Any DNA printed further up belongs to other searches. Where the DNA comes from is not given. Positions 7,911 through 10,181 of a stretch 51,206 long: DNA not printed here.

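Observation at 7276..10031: Compact, motif-divergent glycyl radical enzyme (656 aa) translationally coupled to its activase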

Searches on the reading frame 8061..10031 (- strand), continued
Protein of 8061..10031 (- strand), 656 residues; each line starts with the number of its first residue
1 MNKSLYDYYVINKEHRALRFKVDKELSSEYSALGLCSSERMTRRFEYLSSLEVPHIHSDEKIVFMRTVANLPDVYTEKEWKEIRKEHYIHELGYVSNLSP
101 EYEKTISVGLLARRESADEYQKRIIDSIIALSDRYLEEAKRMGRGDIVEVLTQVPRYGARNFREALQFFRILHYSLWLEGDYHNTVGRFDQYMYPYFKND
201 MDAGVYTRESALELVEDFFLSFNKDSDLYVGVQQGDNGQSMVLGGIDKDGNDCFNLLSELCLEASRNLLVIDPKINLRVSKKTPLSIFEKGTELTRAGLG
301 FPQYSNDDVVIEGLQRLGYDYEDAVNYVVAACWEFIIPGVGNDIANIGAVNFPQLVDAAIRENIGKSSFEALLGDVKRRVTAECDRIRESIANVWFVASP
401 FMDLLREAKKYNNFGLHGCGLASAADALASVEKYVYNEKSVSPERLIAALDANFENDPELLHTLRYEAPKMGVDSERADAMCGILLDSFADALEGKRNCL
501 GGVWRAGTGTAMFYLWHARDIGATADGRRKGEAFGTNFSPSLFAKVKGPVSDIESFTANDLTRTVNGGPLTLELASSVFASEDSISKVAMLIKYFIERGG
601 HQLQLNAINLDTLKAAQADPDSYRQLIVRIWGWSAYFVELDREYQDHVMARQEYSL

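Call 29: search_solved_structures(query=A1, max_evalue=1e-20, show_alignments=5)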
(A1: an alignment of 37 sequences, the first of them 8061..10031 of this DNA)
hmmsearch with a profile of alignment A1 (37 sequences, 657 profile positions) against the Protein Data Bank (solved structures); distinct sequences matched with E-value up to 1e-20: 31.
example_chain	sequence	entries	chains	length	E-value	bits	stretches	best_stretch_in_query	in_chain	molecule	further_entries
1r8w_A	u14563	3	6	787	2.4e-80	273.9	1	111-655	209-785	glycerol dehydratase | B12-independent glycerol dehydratase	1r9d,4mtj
9f3w_A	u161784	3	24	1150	6.2e-74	252.7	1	113-653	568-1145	Choline trimethylamine-lyase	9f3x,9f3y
6vxc_A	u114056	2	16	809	3.7e-73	250.1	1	124-654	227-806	Trans-4-hydroxy-L-proline dehydratase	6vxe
5i2a_A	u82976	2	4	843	9.1e-73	248.8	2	115-457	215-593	Diol-dehydratase | Diol dehydratase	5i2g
8yjo_A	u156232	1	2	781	1.4e-71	244.9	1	138-655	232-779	Probable dehydratase PflD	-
9rco_A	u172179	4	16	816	8.1e-67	229.2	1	115-654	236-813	Glycyl radical protein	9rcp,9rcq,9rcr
5faw_A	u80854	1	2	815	1.5e-64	221.7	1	110-653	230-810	Choline trimethylamine-lyase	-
8id0_A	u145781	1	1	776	1.8e-64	221.4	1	138-656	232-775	formate C-acetyltransferase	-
9ht9_A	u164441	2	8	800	3.2e-64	220.6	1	110-653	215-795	Choline trimethylamine-lyase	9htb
9r0v_A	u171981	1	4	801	3.2e-64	220.6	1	111-653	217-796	Choline trimethylamine-lyase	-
6vue_A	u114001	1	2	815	3.4e-64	220.5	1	111-653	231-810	Choline trimethylamine-lyase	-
5fay_A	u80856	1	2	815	3.4e-64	220.5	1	111-653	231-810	Choline trimethylamine-lyase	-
5fau_A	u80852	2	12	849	4e-64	220.3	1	111-653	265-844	Choline trimethylamine-lyase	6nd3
8id1_A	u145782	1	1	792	5e-64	219.9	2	409-654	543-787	Formate C-acetyltransferase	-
5fav_A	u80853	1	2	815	1.1e-63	218.9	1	110-653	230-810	Choline trimethylamine-lyase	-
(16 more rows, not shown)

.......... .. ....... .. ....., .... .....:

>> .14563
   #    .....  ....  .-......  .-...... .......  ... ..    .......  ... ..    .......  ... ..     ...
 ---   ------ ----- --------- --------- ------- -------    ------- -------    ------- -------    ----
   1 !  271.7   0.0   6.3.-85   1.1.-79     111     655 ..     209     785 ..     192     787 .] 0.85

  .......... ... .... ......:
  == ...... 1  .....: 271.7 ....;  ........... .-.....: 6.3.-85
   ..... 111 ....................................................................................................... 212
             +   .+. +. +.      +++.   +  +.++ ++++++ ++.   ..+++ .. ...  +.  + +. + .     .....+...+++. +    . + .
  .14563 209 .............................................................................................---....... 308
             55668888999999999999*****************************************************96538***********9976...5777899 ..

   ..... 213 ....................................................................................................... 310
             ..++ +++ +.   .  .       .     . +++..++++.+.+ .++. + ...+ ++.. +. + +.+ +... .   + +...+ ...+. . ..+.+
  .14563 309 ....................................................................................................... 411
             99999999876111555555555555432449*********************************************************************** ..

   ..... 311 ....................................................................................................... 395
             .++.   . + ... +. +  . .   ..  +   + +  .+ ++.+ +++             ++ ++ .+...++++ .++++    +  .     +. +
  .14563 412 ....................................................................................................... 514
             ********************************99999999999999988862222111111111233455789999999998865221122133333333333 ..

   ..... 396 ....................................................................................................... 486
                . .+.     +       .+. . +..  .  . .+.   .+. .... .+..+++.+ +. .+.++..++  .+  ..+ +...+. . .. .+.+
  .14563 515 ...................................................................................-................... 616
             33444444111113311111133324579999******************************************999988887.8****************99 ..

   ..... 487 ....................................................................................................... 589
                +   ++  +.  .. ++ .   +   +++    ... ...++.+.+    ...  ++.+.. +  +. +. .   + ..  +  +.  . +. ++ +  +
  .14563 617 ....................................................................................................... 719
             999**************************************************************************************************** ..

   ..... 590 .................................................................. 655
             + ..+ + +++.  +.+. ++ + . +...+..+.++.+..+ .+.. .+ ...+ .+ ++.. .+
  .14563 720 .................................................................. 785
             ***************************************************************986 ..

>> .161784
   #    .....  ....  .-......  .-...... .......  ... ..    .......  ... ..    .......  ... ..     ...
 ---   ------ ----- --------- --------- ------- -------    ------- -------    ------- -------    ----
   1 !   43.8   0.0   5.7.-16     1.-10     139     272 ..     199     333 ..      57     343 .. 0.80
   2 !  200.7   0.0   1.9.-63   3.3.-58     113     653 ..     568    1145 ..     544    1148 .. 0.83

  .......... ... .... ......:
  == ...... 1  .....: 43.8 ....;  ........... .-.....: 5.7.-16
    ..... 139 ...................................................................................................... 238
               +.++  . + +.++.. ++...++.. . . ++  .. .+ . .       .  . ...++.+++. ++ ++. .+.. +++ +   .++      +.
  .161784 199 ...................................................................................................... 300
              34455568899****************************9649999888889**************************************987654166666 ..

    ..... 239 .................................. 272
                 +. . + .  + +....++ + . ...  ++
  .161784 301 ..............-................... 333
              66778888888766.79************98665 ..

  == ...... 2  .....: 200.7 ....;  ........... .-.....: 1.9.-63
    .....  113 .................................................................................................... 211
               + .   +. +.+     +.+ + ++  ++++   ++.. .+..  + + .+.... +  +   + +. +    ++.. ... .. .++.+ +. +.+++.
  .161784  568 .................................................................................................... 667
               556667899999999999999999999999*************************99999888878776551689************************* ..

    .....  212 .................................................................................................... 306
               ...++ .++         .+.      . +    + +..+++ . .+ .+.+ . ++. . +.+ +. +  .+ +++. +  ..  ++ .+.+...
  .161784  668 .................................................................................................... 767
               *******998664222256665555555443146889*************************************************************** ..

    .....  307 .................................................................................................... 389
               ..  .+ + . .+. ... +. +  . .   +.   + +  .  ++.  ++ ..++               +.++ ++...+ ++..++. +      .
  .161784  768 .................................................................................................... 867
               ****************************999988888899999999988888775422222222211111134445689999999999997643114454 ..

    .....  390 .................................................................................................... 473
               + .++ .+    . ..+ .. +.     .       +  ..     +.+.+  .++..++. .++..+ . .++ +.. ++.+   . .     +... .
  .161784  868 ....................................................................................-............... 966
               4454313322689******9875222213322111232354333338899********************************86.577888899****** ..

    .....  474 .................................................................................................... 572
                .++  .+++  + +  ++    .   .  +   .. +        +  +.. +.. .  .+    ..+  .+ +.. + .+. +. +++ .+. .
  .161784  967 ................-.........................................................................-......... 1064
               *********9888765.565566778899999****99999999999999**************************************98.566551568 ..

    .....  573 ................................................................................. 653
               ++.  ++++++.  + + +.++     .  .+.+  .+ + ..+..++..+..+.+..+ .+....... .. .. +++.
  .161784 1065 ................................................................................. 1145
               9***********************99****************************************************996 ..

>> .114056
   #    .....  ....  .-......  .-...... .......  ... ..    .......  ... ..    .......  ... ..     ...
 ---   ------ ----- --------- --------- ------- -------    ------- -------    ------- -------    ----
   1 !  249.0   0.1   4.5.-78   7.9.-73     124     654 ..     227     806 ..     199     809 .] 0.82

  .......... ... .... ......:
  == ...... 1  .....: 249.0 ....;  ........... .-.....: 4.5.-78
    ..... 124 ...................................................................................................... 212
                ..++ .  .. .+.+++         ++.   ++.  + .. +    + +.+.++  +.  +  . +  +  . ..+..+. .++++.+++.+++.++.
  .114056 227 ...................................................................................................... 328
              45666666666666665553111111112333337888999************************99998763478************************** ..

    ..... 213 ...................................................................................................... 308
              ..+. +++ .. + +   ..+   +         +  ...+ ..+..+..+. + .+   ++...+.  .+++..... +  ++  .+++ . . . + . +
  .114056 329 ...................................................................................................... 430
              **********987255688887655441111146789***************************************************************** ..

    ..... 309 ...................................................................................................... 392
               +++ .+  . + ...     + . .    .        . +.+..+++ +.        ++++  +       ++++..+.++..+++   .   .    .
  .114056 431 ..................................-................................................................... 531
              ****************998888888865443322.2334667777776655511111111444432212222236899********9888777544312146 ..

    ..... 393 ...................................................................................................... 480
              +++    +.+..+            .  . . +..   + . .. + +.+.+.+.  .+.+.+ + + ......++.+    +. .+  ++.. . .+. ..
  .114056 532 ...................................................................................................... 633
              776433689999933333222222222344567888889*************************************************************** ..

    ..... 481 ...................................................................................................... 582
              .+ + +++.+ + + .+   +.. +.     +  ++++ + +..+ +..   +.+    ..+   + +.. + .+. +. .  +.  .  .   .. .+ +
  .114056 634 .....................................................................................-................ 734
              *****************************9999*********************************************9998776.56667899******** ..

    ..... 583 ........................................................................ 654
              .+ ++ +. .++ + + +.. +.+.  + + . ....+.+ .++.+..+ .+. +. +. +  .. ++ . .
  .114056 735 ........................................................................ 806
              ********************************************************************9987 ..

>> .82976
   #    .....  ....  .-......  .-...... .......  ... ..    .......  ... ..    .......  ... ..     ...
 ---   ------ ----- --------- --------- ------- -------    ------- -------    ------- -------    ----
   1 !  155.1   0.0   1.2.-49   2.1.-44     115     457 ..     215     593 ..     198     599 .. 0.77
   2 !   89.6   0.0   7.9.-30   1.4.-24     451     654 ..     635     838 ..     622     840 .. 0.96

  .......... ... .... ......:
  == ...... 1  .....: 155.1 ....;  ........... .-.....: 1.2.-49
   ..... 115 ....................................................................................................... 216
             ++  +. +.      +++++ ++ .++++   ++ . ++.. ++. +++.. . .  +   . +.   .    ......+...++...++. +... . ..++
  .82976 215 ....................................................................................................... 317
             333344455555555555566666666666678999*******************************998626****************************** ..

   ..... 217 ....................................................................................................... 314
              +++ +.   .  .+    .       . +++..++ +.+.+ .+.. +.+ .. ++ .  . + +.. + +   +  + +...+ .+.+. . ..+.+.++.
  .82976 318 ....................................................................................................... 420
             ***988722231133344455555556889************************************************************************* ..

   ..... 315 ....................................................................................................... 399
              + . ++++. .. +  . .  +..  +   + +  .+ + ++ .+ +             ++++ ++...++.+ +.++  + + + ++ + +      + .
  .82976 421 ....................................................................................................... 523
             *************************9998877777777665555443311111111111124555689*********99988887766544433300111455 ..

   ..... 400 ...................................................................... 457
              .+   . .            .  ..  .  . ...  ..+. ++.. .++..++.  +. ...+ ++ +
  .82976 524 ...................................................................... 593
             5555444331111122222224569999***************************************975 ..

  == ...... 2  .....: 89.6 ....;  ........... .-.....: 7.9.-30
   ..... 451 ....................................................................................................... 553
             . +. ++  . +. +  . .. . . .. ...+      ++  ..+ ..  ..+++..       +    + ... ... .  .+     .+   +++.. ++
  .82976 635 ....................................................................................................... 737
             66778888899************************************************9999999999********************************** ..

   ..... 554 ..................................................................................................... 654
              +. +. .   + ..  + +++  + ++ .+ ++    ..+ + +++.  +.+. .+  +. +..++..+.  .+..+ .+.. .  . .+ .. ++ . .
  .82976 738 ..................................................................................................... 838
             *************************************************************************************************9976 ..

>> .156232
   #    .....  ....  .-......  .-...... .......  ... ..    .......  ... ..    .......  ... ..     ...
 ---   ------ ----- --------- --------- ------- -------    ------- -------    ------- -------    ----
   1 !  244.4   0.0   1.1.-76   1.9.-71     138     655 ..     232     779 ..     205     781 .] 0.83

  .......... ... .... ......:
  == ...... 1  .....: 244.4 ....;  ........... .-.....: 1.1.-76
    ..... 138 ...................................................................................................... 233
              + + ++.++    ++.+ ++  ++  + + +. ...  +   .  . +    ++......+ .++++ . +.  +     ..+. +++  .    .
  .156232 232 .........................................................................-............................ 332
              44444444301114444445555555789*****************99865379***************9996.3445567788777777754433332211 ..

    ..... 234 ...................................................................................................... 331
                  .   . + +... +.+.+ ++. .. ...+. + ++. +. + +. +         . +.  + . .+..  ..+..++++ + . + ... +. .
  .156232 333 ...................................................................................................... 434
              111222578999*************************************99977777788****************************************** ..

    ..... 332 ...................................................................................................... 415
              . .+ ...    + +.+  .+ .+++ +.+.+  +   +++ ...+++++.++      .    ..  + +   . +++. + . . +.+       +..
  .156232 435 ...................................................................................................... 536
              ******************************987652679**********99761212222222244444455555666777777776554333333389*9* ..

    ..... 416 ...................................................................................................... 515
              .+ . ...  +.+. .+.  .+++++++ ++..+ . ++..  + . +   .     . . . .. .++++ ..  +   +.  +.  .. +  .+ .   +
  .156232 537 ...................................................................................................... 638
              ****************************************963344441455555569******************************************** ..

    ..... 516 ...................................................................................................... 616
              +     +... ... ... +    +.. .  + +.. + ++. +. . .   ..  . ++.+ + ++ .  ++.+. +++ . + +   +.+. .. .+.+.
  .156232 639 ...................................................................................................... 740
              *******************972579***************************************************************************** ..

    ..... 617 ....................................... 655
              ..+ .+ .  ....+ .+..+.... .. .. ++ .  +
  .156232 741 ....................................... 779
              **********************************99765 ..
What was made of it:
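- Glycerol dehydratase is the top PDB hit (E 2e-80 with the family profile, call 29). GD, PflD, HypD, PD and CutC score almost equally (call 29).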

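Call 37: find_encoding_contigs(protein=P0123, flank=8000, max_places=5)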
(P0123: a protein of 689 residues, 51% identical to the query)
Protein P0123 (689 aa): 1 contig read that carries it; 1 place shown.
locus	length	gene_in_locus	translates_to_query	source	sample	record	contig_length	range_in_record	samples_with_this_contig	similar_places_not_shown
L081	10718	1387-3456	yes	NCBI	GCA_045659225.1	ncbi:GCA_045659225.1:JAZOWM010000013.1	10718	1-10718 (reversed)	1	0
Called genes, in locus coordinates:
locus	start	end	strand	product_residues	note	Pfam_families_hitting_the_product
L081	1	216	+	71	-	PF00829:Ribosomal_L21p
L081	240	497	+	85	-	PF01016:Ribosomal_L27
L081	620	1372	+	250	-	PF13353:Fer4_12, PF04055:Radical_SAM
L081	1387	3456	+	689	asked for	PF02901:PFL-like, PF01228:Gly_radical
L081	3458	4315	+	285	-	PF00083:Sugar_tr, PF07690:MFS_1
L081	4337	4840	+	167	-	PF00083:Sugar_tr, PF07690:MFS_1 (weak)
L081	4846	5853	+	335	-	PF01263:Aldose_epim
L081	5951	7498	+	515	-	PF07690:MFS_1, PF00854:PTR2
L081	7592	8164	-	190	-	PF10050:DUF2284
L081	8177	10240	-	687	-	PF07715:Plug, PF00593:TonB_dep_Rec_b-barrel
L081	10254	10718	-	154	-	?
